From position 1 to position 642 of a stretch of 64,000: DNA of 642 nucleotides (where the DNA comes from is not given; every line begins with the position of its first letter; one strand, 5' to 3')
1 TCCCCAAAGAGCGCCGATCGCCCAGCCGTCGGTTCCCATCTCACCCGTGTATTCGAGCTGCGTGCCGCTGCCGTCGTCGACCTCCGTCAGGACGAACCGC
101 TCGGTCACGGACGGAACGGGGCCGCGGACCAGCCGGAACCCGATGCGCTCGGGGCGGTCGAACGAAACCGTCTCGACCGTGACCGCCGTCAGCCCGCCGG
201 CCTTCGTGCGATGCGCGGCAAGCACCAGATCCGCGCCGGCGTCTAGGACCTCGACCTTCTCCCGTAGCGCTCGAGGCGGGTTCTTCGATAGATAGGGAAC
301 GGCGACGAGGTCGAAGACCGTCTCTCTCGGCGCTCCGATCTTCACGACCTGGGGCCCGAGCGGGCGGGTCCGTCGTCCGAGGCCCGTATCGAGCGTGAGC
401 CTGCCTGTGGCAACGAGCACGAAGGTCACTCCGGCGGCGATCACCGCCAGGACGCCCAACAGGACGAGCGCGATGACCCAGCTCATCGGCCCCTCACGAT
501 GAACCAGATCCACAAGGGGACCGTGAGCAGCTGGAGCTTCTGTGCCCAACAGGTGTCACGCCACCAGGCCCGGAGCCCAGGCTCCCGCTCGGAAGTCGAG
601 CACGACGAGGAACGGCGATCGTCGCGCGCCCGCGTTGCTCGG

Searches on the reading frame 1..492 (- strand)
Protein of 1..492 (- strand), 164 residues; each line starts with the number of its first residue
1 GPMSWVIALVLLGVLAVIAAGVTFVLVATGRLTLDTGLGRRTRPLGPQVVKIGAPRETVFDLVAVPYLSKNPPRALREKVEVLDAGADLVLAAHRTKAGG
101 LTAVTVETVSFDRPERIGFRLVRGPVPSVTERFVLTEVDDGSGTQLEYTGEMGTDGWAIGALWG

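Call 65: search_protein_families(library=pfam, proteins=[window:1-492:-], max_evalue=0.001)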
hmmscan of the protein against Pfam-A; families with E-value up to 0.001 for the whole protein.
window:1-492:- (164 aa): 2 families
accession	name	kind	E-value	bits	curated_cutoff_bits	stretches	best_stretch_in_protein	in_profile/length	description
PF10604.15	Polyketide_cyc2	-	5.2e-07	30.5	27.4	1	49-157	7-116/142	Polyketide cyclase / dehydrase and lipid transport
PF03364.25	Polyketide_cyc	-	0.00029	21.5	23.4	1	52-163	1-110/126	Polyketide cyclase / dehydrase and lipid transport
